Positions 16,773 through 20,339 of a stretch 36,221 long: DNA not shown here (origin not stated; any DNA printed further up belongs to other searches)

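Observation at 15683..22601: Orphan glycosyltransferase island occupying the xerC slot downstream of dapF-DUF484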

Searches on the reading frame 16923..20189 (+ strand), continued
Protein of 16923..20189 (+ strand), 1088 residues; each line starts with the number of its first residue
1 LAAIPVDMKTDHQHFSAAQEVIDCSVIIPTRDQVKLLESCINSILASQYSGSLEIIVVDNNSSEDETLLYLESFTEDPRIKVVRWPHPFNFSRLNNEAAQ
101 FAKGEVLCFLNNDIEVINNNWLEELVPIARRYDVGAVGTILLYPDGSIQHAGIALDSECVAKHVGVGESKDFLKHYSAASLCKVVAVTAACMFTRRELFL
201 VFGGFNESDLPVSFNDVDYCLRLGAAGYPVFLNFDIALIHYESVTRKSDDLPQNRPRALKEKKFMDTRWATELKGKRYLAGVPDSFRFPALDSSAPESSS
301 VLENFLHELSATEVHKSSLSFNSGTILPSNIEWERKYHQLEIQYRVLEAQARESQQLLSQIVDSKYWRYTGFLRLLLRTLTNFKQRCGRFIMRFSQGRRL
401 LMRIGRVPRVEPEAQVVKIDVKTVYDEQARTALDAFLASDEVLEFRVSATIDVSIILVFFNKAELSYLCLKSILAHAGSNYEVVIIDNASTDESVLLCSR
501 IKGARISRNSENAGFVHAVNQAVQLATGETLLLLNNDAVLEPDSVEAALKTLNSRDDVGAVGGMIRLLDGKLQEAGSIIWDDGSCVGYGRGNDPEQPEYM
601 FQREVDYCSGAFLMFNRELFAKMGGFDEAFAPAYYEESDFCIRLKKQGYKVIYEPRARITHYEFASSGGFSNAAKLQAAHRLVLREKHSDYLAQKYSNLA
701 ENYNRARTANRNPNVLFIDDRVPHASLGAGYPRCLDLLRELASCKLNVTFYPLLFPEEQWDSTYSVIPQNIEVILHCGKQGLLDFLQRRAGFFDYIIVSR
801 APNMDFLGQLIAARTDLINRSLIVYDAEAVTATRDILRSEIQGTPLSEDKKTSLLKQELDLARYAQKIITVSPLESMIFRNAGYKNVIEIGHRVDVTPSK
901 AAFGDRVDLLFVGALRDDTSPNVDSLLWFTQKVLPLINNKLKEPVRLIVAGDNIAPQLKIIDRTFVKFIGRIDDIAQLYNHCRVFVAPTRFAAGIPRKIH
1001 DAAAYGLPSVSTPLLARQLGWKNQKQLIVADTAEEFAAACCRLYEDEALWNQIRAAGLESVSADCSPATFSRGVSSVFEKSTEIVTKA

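Call 47: search_protein_families(library=pfam, proteins=[L037:4816-5616:+, L037:6571-7440:-, L037:7516-8643:-, L037:9164-13027:+, L037:13242-15035:-, L037:15010-15786:-, L037:15918-16934:-, L037:17035-18609:-, L037:18622-19446:-, L037:19671-21962:-], max_evalue=0.0001)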
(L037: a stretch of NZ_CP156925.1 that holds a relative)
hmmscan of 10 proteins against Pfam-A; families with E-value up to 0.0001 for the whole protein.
L037:4816-5616:+ (266 aa): 0 families

L037:6571-7440:- (289 aa): 1 family
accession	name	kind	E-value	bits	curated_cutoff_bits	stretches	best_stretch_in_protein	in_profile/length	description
PF01531.22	Glyco_transf_11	-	1e-23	84.5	23.9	1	8-281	32-297/298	Glycosyl transferase family 11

L037:7516-8643:- (375 aa): 3 families
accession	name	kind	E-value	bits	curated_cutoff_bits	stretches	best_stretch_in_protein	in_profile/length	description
PF00534.26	Glycos_transf_1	-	4.8e-21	75.5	26.4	1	185-340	12-163/172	Glycosyl transferases group 1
PF13692.12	Glyco_trans_1_4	-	2e-19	70.7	27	1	189-332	2-139/142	Glycosyl transferases group 1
PF20706.3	GT4-conflict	-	1.9e-07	30.8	26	1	165-296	175-308/385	Family 4 Glycosyltransferase in conflict systems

L037:9164-13027:+ (1287 aa): 8 families
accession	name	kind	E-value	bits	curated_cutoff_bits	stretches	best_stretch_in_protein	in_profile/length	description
PF00535.33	Glycos_transf_2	-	2.3e-60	203.8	23.3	3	659-770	2-117/168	Glycosyl transferase family 2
PF13641.12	Glyco_tranf_2_3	-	2e-31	110.2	27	2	655-867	1-213/230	Glycosyltransferase like family 2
PF13692.12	Glyco_trans_1_4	-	5.4e-23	82.3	27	1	1114-1253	2-142/142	Glycosyl transferases group 1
PF10111.15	Glyco_tranf_2_2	-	7e-12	45.9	27.3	0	309-498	18-206/276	Glycosyltransferase like family 2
PF13712.12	Glyco_tranf_2_5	-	7.3e-12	45.9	27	1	321-515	3-195/210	Glycosyltransferase like family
PF00534.26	Glycos_transf_1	-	4.5e-10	39.8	26.4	1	1110-1266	12-171/172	Glycosyl transferases group 1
PF13632.12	Glyco_trans_2_3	-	6.3e-08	33.1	27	0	735-862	2-120/198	Glycosyl transferase family group 2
PF13524.12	Glyco_trans_1_2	-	1.7e-05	25.2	25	1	1180-1281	38-142/144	Glycosyl transferase-like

L037:13242-15035:- (597 aa): 4 families
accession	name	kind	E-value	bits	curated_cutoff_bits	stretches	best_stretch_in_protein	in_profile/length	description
PF08242.18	Methyltransf_12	-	1.5e-06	29.3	30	1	132-234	1-98/98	Methyltransferase domain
PF13489.12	Methyltransf_23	-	1.7e-05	25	27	1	119-287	11-159/164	Methyltransferase domain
PF13649.12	Methyltransf_25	-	2.6e-05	25.2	27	1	132-205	2-78/97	Methyltransferase domain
PF08241.18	Methyltransf_11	-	8e-05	23.6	21.2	0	132-211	1-74/95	Methyltransferase domain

L037:15010-15786:- (258 aa): 1 family
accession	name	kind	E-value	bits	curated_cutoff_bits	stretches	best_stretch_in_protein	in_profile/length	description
PF13712.12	Glyco_tranf_2_5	-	9.7e-90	300.3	27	1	11-220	1-210/210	Glycosyltransferase like family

L037:15918-16934:- (338 aa): 1 family
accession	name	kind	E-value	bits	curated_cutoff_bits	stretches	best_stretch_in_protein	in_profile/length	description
PF03385.23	STELLO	-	1.4e-13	50.9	27.8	1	229-336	1-107/387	STELLO glycosyltransferases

L037:17035-18609:- (524 aa): 0 families

L037:18622-19446:- (274 aa): 1 family
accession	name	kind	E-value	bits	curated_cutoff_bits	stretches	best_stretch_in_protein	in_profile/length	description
PF16822.11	ALGX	-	6e-14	52.8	26.5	1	6-146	1-135/268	SGNH hydrolase-like domain, acetyltransferase AlgX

L037:19671-21962:- (763 aa): 5 families
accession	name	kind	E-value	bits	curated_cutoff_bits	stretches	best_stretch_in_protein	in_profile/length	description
PF00535.33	Glycos_transf_2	-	7e-23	81.8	23.3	1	29-148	1-123/168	Glycosyl transferase family 2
PF13641.12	Glyco_tranf_2_3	-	4.7e-16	59.9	27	1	28-246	3-223/230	Glycosyltransferase like family 2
PF13692.12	Glyco_trans_1_4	-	7.1e-07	30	27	1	571-659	20-113/142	Glycosyl transferases group 1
PF10111.15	Glyco_tranf_2_2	-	5.6e-06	26.5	27.3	1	32-220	3-202/276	Glycosyltransferase like family 2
PF13704.12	Glyco_tranf_2_4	-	4.6e-05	24.3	27.5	0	48-86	11-49/98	Glycosyl transferase family 2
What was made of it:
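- In Sporomusa rhizae the homolog sits in a large multi-GT, methyltransferase and acetyltransferase cluster (call 47).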

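Call 53: search_protein_families(library=ncbifam, proteins=[L076:12330-13157:+, L076:13161-14297:+, L082:7636-8463:+, L082:8467-9603:+, L082:5355-7433:-, L070:7796-9862:-], max_evalue=0.001)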
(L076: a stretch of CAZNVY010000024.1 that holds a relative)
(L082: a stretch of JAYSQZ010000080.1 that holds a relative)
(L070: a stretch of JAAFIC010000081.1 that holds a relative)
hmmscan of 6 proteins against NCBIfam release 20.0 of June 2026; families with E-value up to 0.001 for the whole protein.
L076:12330-13157:+ (275 aa): 1 family
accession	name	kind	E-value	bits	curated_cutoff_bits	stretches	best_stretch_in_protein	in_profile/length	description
NF050109.1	galactan_ABC_perm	equivalog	1.7e-81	273.8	380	1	17-275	7-272/272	galactan export ABC transporter permease subunit Wzm/RfbD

L076:13161-14297:+ (378 aa): 173 families (the best 25 are shown)
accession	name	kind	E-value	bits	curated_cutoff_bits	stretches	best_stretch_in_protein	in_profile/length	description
NF050108.1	galactan_ABC_ATP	equivalog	8.3e-78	260.9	400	1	7-245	4-241/244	galactan export ABC transporter ATP-binding subunit Wzt/RfbE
NF010065.0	PRK13545.1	equivalog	2.9e-47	161.6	538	1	46-245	37-235/549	teichoic acids export protein ATP-binding subunit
NF010066.0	PRK13546.1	equivalog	2.1e-44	151.9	320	1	46-245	37-235/264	teichoic acids export ABC transporter ATP-binding subunit TagH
TIGR01188.1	drrA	subfamily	1.8e-25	89.9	312.45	1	47-240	7-211/302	daunorubicin resistance ABC transporter, ATP-binding protein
TIGR03864.1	PQQ_ABC_ATP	hypoth_equivalog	8.3e-20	71.2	302.25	1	46-246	14-225/236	ABC transporter, ATP-binding subunit, PQQ-dependent alcohol dehydrogenase system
TIGR04521.1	ECF_ATPase_2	equivalog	9.7e-20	70.8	330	2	123-246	113-238/279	energy-coupling factor transporter ATPase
TIGR01166.1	cbiO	subfamily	7e-19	68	211.8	2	46-95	5-54/190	cobalt ABC transporter, ATP-binding protein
TIGR03375.1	type_I_sec_LssB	subfamily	8.3e-19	67.3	693.1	2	46-101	480-535/696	type I secretion system permease/ATPase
NF040933.2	ABC_arch_GlcV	equivalog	2.3e-18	66.2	450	2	42-93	15-66/357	glucose ABC transporter ATP-binding protein GlcV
TIGR00968.1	3a0106s01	subfamily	2.8e-18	66.3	342.75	1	47-243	14-221/237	sulfate ABC transporter ATP-binding protein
TIGR03411.1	urea_trans_UrtD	equivalog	6.1e-18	65.4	304.1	2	118-247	109-236/242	urea ABC transporter ATP-binding protein UrtD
NF000355.4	ribo_prot_ABC_F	equivalog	4.7e-17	62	380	1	48-230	17-191/499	ribosomal protection-like ABC-F family protein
NF010060.0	PRK13537.1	equivalog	4.9e-17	61.8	521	1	49-239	31-232/314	nodulation factor ABC transporter ATP-binding protein NodI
TIGR02673.1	FtsE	equivalog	1.1e-16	61.2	264.85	1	46-229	15-213/214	cell division ATP-binding protein FtsE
NF040729.1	ABC_ATP_SaoA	equivalog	1.2e-16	60.9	360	1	45-236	17-218/248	ABC transporter ATP-binding protein SaoA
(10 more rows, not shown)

L082:7636-8463:+ (275 aa): 1 family
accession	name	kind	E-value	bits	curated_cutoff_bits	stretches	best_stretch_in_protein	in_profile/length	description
NF050109.1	galactan_ABC_perm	equivalog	3e-86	289.3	380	1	16-275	6-272/272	galactan export ABC transporter permease subunit Wzm/RfbD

L082:8467-9603:+ (378 aa): 177 families (the best 25 are shown)
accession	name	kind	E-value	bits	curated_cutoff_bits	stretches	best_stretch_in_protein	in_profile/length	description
NF050108.1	galactan_ABC_ATP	equivalog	1.3e-77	260.3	400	1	6-245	3-241/244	galactan export ABC transporter ATP-binding subunit Wzt/RfbE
NF010065.0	PRK13545.1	equivalog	2.6e-47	161.7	538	1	45-281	36-264/549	teichoic acids export protein ATP-binding subunit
NF010066.0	PRK13546.1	equivalog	4.8e-42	144.2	320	1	47-245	38-235/264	teichoic acids export ABC transporter ATP-binding subunit TagH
TIGR01188.1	drrA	subfamily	1.2e-24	87.2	312.45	1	47-240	7-211/302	daunorubicin resistance ABC transporter, ATP-binding protein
TIGR03375.1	type_I_sec_LssB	subfamily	7.7e-20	70.7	693.1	2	47-101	481-535/696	type I secretion system permease/ATPase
TIGR04521.1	ECF_ATPase_2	equivalog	1.6e-18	66.8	330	2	43-95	15-67/279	energy-coupling factor transporter ATPase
NF010060.0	PRK13537.1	equivalog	1.6e-18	66.7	521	1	49-243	31-236/314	nodulation factor ABC transporter ATP-binding protein NodI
NF010059.0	PRK13536.1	equivalog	2.9e-18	65.7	549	1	49-239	59-260/342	nodulation factor ABC transporter ATP-binding protein NodI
TIGR01288.1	nodI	equivalog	6.1e-18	64.9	424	1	49-236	20-218/303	nodulation factor ABC transporter ATP-binding protein NodI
TIGR01166.1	cbiO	subfamily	6.8e-18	64.8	211.8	2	46-95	5-54/190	cobalt ABC transporter, ATP-binding protein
TIGR03864.1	PQQ_ABC_ATP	hypoth_equivalog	1.7e-17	63.7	302.25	1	46-246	14-225/236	ABC transporter, ATP-binding subunit, PQQ-dependent alcohol dehydrogenase system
TIGR03411.1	urea_trans_UrtD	equivalog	3.9e-17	62.7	304.1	2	126-247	116-236/242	urea ABC transporter ATP-binding protein UrtD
TIGR01189.1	ccmA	equivalog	4.1e-17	62.5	131.6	1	47-214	14-188/198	heme ABC exporter ATP-binding protein CcmA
TIGR00968.1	3a0106s01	subfamily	4.6e-17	62.3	342.75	1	46-243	13-221/237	sulfate ABC transporter ATP-binding protein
NF000355.4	ribo_prot_ABC_F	equivalog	8.2e-17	61.2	380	1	48-230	17-191/499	ribosomal protection-like ABC-F family protein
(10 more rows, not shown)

L082:5355-7433:- (692 aa): 1 family
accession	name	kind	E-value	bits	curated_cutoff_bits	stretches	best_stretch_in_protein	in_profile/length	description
TIGR01444.1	fkbM_fam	subfamily_domain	2.5e-12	47.5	37.7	1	38-181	2-139/143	FkbM family methyltransferase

L070:7796-9862:- (688 aa): 1 family
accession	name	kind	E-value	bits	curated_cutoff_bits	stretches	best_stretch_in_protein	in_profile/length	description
TIGR01444.1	fkbM_fam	subfamily_domain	8e-12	45.8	37.7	1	38-181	2-139/143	FkbM family methyltransferase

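Call 63: search_solved_structures(query=A1, max_evalue=0.001)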
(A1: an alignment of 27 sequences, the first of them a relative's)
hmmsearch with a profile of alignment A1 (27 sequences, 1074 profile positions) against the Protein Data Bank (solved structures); distinct sequences matched with E-value up to 0.001: 31.
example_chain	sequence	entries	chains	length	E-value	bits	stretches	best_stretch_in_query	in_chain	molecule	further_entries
2z87_A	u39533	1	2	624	5.8e-15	57.3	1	401-553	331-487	Chondroitin synthase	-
2z86_A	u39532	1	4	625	5.9e-15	57.3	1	401-553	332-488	Chondroitin synthase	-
8vh7_A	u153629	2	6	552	1.6e-10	42.6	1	438-555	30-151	Heparosan synthase B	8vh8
8viw_A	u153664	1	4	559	1.7e-10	42.5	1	438-555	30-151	Heparosan synthase B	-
6p61_A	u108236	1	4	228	1.8e-10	42.4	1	439-562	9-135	Glycosyltransferase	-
3l7i_A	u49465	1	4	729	2.1e-09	38.9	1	444-548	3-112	Teichoic acid biosynthesis protein F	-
3l7m_A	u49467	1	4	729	2.1e-09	38.9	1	444-548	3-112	Teichoic acid biosynthesis protein F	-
3l7j_A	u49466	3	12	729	2.1e-09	38.9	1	444-548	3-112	Teichoic acid biosynthesis protein F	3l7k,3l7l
9omh_A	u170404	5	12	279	1.5e-08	36.1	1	445-564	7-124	Glycosyltransferase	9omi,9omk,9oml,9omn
9omm_A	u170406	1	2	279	1.5e-08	36.1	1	445-564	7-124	Glycosyltransferase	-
9omj_A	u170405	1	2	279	1.6e-08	35.9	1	445-564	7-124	Glycosyltransferase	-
5hea_A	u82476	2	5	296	3.8e-07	31.4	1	445-542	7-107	Putative glycosyltransferase (GalT1)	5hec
22ao_A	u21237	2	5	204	1.2e-06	29.8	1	443-549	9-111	GmaR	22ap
6egs_A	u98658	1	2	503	1.4e-06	29.5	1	440-547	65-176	Polypeptide N-acetylgalactosaminyltransferase 2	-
3bcv_A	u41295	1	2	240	1.7e-06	29.3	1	443-537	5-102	Putative glycosyltransferase protein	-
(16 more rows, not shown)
